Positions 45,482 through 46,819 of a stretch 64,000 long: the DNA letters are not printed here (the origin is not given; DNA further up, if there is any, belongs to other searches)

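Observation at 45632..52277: Candidate undescribed system: tandem array of secreted two-gene modules (345-aa unknown protein plus FGE-like lectin-fold protein)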

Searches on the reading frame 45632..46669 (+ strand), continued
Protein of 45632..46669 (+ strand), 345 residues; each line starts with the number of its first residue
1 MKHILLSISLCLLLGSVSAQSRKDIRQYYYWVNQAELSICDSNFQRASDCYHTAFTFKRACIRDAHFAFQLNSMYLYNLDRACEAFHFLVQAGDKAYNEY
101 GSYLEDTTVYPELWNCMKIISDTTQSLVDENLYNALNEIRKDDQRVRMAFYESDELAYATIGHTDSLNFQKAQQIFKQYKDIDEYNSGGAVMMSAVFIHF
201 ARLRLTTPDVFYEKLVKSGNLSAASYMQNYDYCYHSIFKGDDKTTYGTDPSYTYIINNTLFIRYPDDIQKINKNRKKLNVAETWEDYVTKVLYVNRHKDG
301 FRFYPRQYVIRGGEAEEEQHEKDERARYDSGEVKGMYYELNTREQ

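Call 37: find_related_loci(query=A1, collection=genome_contigs, flank=10000)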
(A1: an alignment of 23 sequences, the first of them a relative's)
Query A1 (345 aa) in genome_contigs; peptide patterns used: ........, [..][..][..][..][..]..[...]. (x = any residue, [..] = any of these).
381 stretches matched a pattern; 19 encode a relative of the query (tblastn E <= 1e-3); 18 distinct loci.
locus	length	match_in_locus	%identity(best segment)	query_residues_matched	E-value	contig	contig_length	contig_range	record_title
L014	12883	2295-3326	78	2-344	0e+0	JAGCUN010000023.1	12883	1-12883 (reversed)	MAG: Bacteroidales bacterium isolate RGIG10135 Yak_Rumen-4__c947079, whole genome shotgun sequence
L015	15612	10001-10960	41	4-327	1e-72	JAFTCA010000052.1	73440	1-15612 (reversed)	MAG: Bacteroidales bacterium isolate RGIG3681 Goat_Rumen.Co__c1451553, whole genome shotgun sequence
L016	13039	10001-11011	36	1-340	2e-63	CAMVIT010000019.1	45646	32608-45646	MAG TPA_asm: uncultured Bacteroidales bacterium isolate SRR8387720_bin.39_metaWRAP_v1.3_MAG genome assembly, contig: ERZ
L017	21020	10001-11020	36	1-338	3e-63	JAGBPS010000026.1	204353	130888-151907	MAG: Bacteroidales bacterium isolate RGIG9334 Yak_Abomasum-3__c617416, whole genome shotgun sequence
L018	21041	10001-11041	36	1-341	3e-53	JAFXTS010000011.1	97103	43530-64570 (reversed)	MAG: Bacteroidales bacterium isolate RGIG6737 Sheep_Rumen-2__c1431, whole genome shotgun sequence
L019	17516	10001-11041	36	1-341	2e-53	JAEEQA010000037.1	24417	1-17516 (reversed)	MAG: Bacteroidales bacterium isolate Tb.RUG.324 NODE_7616_length_24417_cov_1.552779, whole genome shotgun sequence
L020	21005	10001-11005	34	2-338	3e-47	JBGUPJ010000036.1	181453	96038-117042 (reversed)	MAG: Bacteroidales bacterium isolate ruminal_MAG_166 ruminal_MAG_166_contig_0036, whole genome shotgun sequence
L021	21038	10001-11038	32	1-344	6e-38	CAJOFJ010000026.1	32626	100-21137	uncultured Bacteroidales bacterium isolate Red_deer_3_mag_136 genome assembly, contig: scaffold_2850, whole genome shotg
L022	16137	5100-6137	31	1-344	7e-36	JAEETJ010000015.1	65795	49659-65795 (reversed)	MAG: Bacteroidales bacterium isolate Tb.RUG.402 NODE_937_length_65795_cov_5.694737, whole genome shotgun sequence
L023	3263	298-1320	29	7-343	2e-33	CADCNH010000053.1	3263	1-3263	MAG: uncultured Bacteroidetes bacterium isolate RUG14804 genome assembly, contig: RUG14804_asm_53, whole genome shotgun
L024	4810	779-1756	28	16-343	7e-30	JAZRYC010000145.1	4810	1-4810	MAG: Bacteroidales bacterium isolate T1900044950_TA20190003.MAGScoT_cleanbin_000040 SGB_3598_k141_393558, whole genome s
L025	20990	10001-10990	39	4-338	1e-67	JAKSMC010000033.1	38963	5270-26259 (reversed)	MAG: Bacteroidales bacterium isolate Horse_feces115 MAG115_33, whole genome shotgun sequence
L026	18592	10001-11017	32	1-340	4e-39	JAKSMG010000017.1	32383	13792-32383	MAG: Bacteroidales bacterium isolate Horse_feces119 MAG119_17, whole genome shotgun sequence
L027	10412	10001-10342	34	1-113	5e-13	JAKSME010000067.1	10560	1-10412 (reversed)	MAG: Bacteroidales bacterium isolate Horse_feces117 MAG117_67, whole genome shotgun sequence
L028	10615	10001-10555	27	5-188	1e-11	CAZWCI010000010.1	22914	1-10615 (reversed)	MAG TPA_asm: uncultured Lentimicrobiaceae bacterium isolate SRP192927_co2_516 genome assembly, contig: NODE_3310_length_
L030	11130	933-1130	39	3-69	3e-8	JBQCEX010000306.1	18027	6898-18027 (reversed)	MAG: Flavipsychrobacter sp. isolate bin160 k141_2513139, whole genome shotgun sequence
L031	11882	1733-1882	38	10-59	9e-6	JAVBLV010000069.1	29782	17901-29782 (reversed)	MAG: Bacteroidales bacterium isolate EPI_MAG_00033 c_000012010384, whole genome shotgun sequence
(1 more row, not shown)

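Call 41: search_solved_structures(query=A2, max_evalue=10)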
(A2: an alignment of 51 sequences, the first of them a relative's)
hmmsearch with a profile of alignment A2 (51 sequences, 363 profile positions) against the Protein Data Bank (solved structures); distinct sequences matched with E-value up to 10: 16.
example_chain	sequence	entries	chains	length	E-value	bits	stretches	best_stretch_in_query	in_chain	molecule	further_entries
7obi_A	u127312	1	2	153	0.0012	21.5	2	42-96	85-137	CTPR-rv4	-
9gzg_A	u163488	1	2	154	0.0052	19.4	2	42-101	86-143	Engineered CTPR protein with glutamic acids for conductivity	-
2fo7_A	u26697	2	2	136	0.0067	19.1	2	42-95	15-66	SYNTHETIC CONSENSUS TPR PROTEIN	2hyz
8ch0_A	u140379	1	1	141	0.008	18.8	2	42-95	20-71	Consensus tetratricopeptide repeat protein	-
8bmw_N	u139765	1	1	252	0.11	15.1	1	129-195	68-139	CRISPR-associated Cas7 paralog (Type III-D)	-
2avp_A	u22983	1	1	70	0.15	14.6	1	42-93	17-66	synthetic consensus TPR protein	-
6vfh_A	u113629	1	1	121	0.18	14.3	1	42-107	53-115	T33_dn10A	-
3ks2_A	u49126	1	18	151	0.18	14.3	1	40-110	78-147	Chaperone protein ipgC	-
6v8e_A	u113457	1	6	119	0.29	13.7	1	42-102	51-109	Designed protein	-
1na0_A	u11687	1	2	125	0.3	13.6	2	42-102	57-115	designed protein CTPR3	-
1na3_A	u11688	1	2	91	0.32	13.5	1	42-102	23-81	designed protein CTPR2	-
5hrz_A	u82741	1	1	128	0.7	12.4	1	14-102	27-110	TPR domain protein 1na0C3_3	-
6vfi_B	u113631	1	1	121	0.78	12.3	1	42-94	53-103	O43_dn18B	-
6vl6_A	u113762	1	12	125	0.87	12.1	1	14-94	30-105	T33_dn2A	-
3kd7_A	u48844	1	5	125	2.1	10.9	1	42-122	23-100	CTPR390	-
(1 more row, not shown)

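Call 42: search_protein_families(library=padloc, proteins=[window:45632-46669:+], max_evalue=1)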
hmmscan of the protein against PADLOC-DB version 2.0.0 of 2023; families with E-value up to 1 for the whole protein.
window:45632-46669:+ (345 aa): 0 families

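Call 47: search_protein_families(library=pfam, proteins=[P0076, P0082, P0098, P0175, L019:14746-16851:+, L022:7326-8915:+, L026:13017-14630:+, L030:918-2651:+, L030:5043-6797:-, L005:6100-7998:+], max_evalue=0.01)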
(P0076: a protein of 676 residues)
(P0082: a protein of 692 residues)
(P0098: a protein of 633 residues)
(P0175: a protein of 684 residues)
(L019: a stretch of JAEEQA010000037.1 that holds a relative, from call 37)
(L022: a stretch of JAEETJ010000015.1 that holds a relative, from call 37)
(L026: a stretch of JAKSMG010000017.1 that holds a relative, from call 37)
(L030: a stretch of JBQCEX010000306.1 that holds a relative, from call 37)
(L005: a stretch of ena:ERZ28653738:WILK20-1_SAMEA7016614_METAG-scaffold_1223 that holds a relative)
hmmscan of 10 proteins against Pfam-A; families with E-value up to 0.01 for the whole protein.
P0076 (676 aa): 3 families
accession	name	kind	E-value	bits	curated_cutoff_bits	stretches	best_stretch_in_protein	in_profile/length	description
PF07719.23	TPR_2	-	1.4e-05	25.3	27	0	387-411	4-28/34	Tetratricopeptide repeat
PF00515.34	TPR_1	-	0.0049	17.1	27.8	0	387-409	4-26/34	Tetratricopeptide repeat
PF13174.12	TPR_6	-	0.0076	17.3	26.3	0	387-412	3-28/33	Tetratricopeptide repeat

P0082 (692 aa): 2 families
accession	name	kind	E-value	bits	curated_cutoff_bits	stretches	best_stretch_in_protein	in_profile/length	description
PF08542.16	Rep_fac_C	-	0.0056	17.5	23.6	0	413-446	3-36/88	Replication factor C C-terminal domain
PF07719.23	TPR_2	-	0.0071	16.8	27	0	46-72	4-30/34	Tetratricopeptide repeat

P0098 (633 aa): 0 families

P0175 (684 aa): 0 families

L019:14746-16851:+ (701 aa): 0 families

L022:7326-8915:+ (529 aa): 1 family
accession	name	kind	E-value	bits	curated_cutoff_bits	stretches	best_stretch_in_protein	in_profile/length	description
PF20329.3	DUF6624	-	1.4e-25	90.2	27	1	133-282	7-162/173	Family of unknown function (DUF6624)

L026:13017-14630:+ (537 aa): 2 families
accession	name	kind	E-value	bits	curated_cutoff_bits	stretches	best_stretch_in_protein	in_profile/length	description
PF20329.3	DUF6624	-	3.6e-29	101.9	27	1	130-281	6-163/173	Family of unknown function (DUF6624)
PF10163.14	EnY2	-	0.0019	18.9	27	1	136-175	16-58/83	Transcription factor e(y)2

L030:918-2651:+ (577 aa): 0 families

L030:5043-6797:- (584 aa): 0 families

L005:6100-7998:+ (632 aa): 3 families
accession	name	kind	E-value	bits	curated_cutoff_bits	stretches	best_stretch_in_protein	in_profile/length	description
PF10988.14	DUF2807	-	1.1e-23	84.4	24.2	2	367-525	1-145/181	Putative auto-transporter adhesin, head GIN domain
PF04542.20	Sigma70_r2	-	4.1e-14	52.6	24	1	11-75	2-68/71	Sigma-70 region 2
PF08281.18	Sigma70_r4_2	-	1.2e-08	34.9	25.7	1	106-158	2-54/54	Sigma-70, region 4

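Call 55: search_protein_families(library=ncbifam, proteins=[L014:5262-6248:+, L014:6435-7574:+, L014:10852-12609:+, L031:7818-9146:+, L021:13714-14355:+, L017:5239-5736:+, L014:9021-10367:+, L031:9143-10699:+, L011:7704-9215:+], max_evalue=0.001)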
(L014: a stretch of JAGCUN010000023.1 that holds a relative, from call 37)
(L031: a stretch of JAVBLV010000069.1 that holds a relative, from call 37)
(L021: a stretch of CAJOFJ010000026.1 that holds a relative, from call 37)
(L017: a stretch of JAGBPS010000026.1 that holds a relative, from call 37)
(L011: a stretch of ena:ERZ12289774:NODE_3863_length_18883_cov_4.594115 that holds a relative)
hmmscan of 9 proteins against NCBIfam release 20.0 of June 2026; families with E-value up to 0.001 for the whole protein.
L014:5262-6248:+ (328 aa): 5 families
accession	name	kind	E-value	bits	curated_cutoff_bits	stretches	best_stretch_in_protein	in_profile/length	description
TIGR04192.1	GRASP_w_spasm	equivalog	1.3e-77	261.2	230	1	6-326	1-318/318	grasp-with-spasm system ATP-grasp peptide maturase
TIGR04187.1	GRASP_SAV_5884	subfamily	6.9e-38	130.6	350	1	5-326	1-311/312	ATP-grasp ribosomal peptide maturase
TIGR04185.1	ATPgraspMvdC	equivalog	7.6e-37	127.1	425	1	12-326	7-316/318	MvdC family ATP-grasp ribosomal peptide maturase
TIGR04184.1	ATPgraspMvdD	equivalog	7.9e-33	114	475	1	12-326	7-319/321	MvdD family ATP-grasp ribosomal peptide maturase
TIGR00768.1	rimK_fam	subfamily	1.3e-06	27.9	143.4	1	274-325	224-275/276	RimK family alpha-L-glutamate ligase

L014:6435-7574:+ (379 aa): 5 families
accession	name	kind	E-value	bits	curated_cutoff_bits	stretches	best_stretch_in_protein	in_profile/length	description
TIGR04193.1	SPASM_w_grasp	equivalog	4.5e-85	286.1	175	1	7-338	2-333/342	grasp-with-spasm system SPASM domain peptide maturase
TIGR04085.1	rSAM_more_4Fe4S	domain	2.3e-06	27.9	27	1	248-315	5-78/93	SPASM domain-containing protein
TIGR04304.1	GeoRSP_SPASM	equivalog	0.00081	18.6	300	0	246-303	208-265/293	GeoRSP system SPASM domain protein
TIGR04055.1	rSAM_NirJ2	equivalog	0.00084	19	500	0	236-314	227-306/326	putative heme d1 biosynthesis radical SAM protein NirJ2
TIGR04163.1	rSAM_cobopep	equivalog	0.00088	18.1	375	0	268-317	343-393/428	peptide-modifying radical SAM enzyme CbpB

L014:10852-12609:+ (585 aa): 188 families (the best 25 are shown)
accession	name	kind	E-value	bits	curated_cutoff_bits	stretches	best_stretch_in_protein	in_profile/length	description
TIGR01846.1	type_I_sec_HlyB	subfamily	2e-123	413.1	725.55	1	18-581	134-693/694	type I secretion system permease/ATPase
TIGR03796.1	NHLM_micro_ABC1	equivalog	1.6e-113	380.3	853.3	1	12-578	143-710/710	NHLP family bacteriocin export ABC transporter peptidase/permease/ATPase subunit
TIGR01193.1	bacteriocin_ABC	subfamily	1.4e-112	377.5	523.85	1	11-578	144-707/708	peptide cleavage/export ABC transporter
TIGR03797.1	NHLM_micro_ABC2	equivalog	3.7e-103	346.3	709.4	1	17-581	130-686/686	NHLP bacteriocin export ABC transporter permease/ATPase subunit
TIGR02203.1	MsbA_lipidA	equivalog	5.6e-100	335.5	602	1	14-580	5-569/572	lipid A export permease/ATP-binding protein MsbA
TIGR03375.1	type_I_sec_LssB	subfamily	1.8e-98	330.6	693.1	1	13-567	139-689/696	type I secretion system permease/ATPase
TIGR02204.1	MsbA_rel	hypoth_equivalog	8e-90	302.1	780.4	1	9-580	4-575/576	ABC transporter, permease/ATP-binding protein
NF052233.1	CphA_assoc_ABC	equivalog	9.8e-89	298.6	880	1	5-581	166-744/766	cyanophycin metabolism-associated ABC transporter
NF008381.0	PRK11176.1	equivalog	5.3e-84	282.6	867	1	12-581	14-580/582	lipid A ABC transporter ATP-binding protein/permease MsbA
NF045513.1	HepA_fam_ABC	equivalog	4.3e-82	276.4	725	1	63-580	99-609/610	heterocyst formation ABC transporter subunit HepA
TIGR00958.1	3a01208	subfamily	4.3e-81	273.2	874.6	1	7-577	145-711/711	antigen peptide transporter 2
TIGR01842.1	type_I_sec_PrtD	subfamily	1.6e-76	258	510.15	1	24-567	7-541/544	type I secretion system permease/ATPase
NF010178.0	PRK13657.1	equivalog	5.7e-72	243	733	1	14-580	10-570/588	glucan ABC transporter ATP-binding protein/ permease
NF008056.1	PRK10790.1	equivalog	9.8e-67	225.8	746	1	10-581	10-576/584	SmdB family multidrug efflux ABC transporter permease/ATP-binding protein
NF008055.0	PRK10789.1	equivalog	3.1e-66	224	845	1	18-580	12-571/590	SmdA family multidrug ABC transporter permease/ATP-binding protein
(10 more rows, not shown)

L031:7818-9146:+ (442 aa): 4 families
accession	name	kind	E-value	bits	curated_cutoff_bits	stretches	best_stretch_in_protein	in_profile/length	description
TIGR01843.1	type_I_hlyD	subfamily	6.8e-26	91.2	208.65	1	34-438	4-413/422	HlyD family type I secretion periplasmic adaptor subunit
TIGR03794.1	NHLM_micro_HlyD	equivalog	5e-08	32.3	156.2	1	76-404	61-362/421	NHLP bacteriocin system secretion protein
TIGR00998.1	8a0101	subfamily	2e-07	30.3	390.8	1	38-402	7-313/334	EmrA/EmrK family multidrug efflux transporter periplasmic adaptor subunit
TIGR01730.1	RND_mfp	subfamily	0.00012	21.1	94.9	0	266-378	108-210/322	efflux RND transporter periplasmic adaptor subunit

L021:13714-14355:+ (213 aa): 0 families

L017:5239-5736:+ (165 aa): 0 families

L014:9021-10367:+ (448 aa): 64 families (the best 25 are shown)
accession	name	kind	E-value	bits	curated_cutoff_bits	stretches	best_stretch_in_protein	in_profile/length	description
TIGR04463.1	rSAM_vs_C_rich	equivalog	1.2e-60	205.5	525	1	17-440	7-431/438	TIGR04463 family radical SAM/SPASM RiPP maturase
TIGR04334.1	rSAM_Clo7bot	equivalog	1.2e-57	195.6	600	1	8-433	1-429/440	radical SAM/SPASM domain Clo7bot peptide maturase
NF038107.1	rSAM_NF038107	equivalog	1.5e-54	185.4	600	1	8-440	2-434/444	Cys-every-fifth radical SAM/SPASM peptide maturase CefB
NF052473.1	rSAM_FlmE_OhkG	exception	1.2e-44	152.8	500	1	8-435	2-453/481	FlmE/OhkG family radical SAM/SPASM peptide maturase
TIGR04280.1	geopep_mat_rSAM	hypoth_equivalog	5.6e-40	137.6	400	1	21-437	18-425/428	geopeptide radical SAM maturase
NF047865.1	rSAM_PapB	equivalog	1.1e-28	100.5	340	1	97-407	4-318/330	PapB family radical SAM/SPASM ranthipeptide maturase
NF041298.1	rSAM_mat_DynA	equivalog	6.1e-25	87.9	450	2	100-272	5-179/356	dynobactin maturation radical SAM/SPASM protein DynA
TIGR04068.1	rSAM_ocin_clost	equivalog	9.3e-24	84.1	500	1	15-303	4-298/462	Cys-rich peptide radical SAM maturase CcpM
TIGR04083.1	rSAM_pep_methan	hypoth_equivalog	1.3e-23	83.5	300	2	99-247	3-146/376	TIGR04083 family peptide-modifying radical SAM enzyme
TIGR03974.1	rSAM_six_Cys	equivalog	2.5e-23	82.7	425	2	34-284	41-289/451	thioether cross-link-forming SCIFF peptide maturase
TIGR04064.1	rSAM_nif11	equivalog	1.3e-22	80.1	518.7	2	18-244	9-231/459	nif11-like peptide radical SAM maturase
TIGR03942.1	sulfatase_rSAM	equivalog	1.2e-21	77.2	349.45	2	103-265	8-178/363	anaerobic sulfatase maturase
NF040492.1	not_ScfB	exception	2.7e-21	76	855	1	48-408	53-418/450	ScfB-related radical SAM/SPASM orphan maturase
TIGR03978.1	rSAM_paired_1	equivalog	1.8e-17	63.2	370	2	22-262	14-252/466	His-Xaa-Ser system radical SAM maturase HxsB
TIGR04085.1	rSAM_more_4Fe4S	domain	2.6e-17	63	27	1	336-413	5-82/93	SPASM domain-containing protein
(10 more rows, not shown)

L031:9143-10699:+ (518 aa): 4 families
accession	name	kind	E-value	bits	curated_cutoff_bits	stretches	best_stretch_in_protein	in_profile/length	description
TIGR01844.1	type_I_sec_TolC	subfamily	5.8e-19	68.4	225.15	1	166-496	70-395/414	TolC family outer membrane protein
NF047721.1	ToxDrgExpTdeA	equivalog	3.4e-12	46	550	2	144-252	305-412/455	toxin/drug exporter TdeA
TIGR01845.1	outer_NodT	subfamily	5.2e-07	28.8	210.05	1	349-481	304-440/460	efflux transporter outer membrane subunit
NF033143.1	efflux_OM_AdeK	equivalog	1.9e-05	23.6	900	1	232-456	186-423/480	multidrug efflux RND transporter AdeIJK outer membrane channel subunit AdeK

L011:7704-9215:+ (503 aa): 0 families

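Call 65: find_encoding_contigs(protein=P0080, flank=10000, max_places=3)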
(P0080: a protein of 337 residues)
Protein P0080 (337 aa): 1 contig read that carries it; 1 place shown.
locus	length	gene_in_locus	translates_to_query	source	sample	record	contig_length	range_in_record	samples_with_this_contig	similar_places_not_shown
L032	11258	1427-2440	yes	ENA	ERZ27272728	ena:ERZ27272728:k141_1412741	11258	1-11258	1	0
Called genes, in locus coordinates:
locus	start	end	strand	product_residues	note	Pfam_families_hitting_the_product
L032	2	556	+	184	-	?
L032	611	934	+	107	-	-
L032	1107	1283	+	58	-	-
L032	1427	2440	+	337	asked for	-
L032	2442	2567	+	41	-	-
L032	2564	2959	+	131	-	-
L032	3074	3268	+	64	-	-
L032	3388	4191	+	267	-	-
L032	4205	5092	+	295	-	-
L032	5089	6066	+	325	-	-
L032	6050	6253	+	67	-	-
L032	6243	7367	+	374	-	PF13186:SPASM (weak)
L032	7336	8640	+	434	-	-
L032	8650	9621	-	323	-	PF00348:polyprenyl_synt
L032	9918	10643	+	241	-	-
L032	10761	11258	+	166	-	?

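Call 70: find_encoding_contigs(protein=P0130, flank=10000, max_places=2)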
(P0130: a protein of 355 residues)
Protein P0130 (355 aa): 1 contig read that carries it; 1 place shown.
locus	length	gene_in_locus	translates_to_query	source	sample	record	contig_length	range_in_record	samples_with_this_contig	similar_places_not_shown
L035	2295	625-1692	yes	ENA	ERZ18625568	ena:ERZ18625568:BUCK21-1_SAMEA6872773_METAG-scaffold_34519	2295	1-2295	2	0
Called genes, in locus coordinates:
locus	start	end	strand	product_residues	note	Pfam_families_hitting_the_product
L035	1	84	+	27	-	?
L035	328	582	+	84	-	-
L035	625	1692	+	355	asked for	-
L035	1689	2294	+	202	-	?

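Call 75: find_encoding_contigs(protein=P0110, flank=10000, max_places=2)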
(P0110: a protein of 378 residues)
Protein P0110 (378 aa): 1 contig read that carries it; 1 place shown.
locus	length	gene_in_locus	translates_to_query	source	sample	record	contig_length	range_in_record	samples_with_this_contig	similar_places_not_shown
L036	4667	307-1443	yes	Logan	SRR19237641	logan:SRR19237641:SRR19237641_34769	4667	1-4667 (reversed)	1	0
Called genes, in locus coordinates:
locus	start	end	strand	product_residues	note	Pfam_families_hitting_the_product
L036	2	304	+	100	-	?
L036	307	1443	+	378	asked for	-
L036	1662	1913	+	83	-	-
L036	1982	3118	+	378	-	-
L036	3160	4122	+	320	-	-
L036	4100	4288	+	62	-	-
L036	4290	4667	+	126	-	?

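Call 76: find_encoding_contigs(protein=P0170, flank=10000, max_places=2)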
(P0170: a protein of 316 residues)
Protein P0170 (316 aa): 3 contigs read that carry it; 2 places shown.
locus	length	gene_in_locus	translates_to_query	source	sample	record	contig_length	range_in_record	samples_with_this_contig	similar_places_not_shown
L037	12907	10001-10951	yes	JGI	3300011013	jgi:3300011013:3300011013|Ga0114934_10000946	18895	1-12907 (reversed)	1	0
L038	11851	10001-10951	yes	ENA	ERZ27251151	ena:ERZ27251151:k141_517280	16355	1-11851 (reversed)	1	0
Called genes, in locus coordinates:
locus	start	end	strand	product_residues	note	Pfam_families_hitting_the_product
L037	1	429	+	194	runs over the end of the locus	PF01612:DNA_pol_A_exo1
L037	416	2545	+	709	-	PF09371:Tex_N, PF22706:Tex_central_region, PF14639:YqgF (weak), PF16921:Tex_YqgF, PF14635:HHH_7, PF12836:HHH_3, PF17674:HHH_9, PF00575:S1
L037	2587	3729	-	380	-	PF22020:RlmL_1st, PF02926:THUMP, PF01170:UPF0020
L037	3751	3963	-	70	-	-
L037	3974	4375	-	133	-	PF19647:Septknot (faint)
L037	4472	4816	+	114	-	-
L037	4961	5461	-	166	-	PF00210:Ferritin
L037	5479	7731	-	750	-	PF03971:IDH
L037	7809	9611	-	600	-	PF05496:RuvB_N (faint), PF13173:AAA_14 (faint), PF13177:DNA_pol3_delta2, PF13401:AAA_22 (weak), PF00004:AAA, PF21960:RCF1-5-like_lid (weak), PF22608:DNAX_ATPase_lid, PF28557:DUF8439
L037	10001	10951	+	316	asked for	-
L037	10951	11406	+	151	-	-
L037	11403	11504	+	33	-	-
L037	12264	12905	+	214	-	?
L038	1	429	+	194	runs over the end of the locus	PF01612:DNA_pol_A_exo1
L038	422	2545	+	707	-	PF09371:Tex_N, PF22706:Tex_central_region, PF14639:YqgF (weak), PF16921:Tex_YqgF, PF14635:HHH_7, PF12836:HHH_3, PF17674:HHH_9, PF00575:S1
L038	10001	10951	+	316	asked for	-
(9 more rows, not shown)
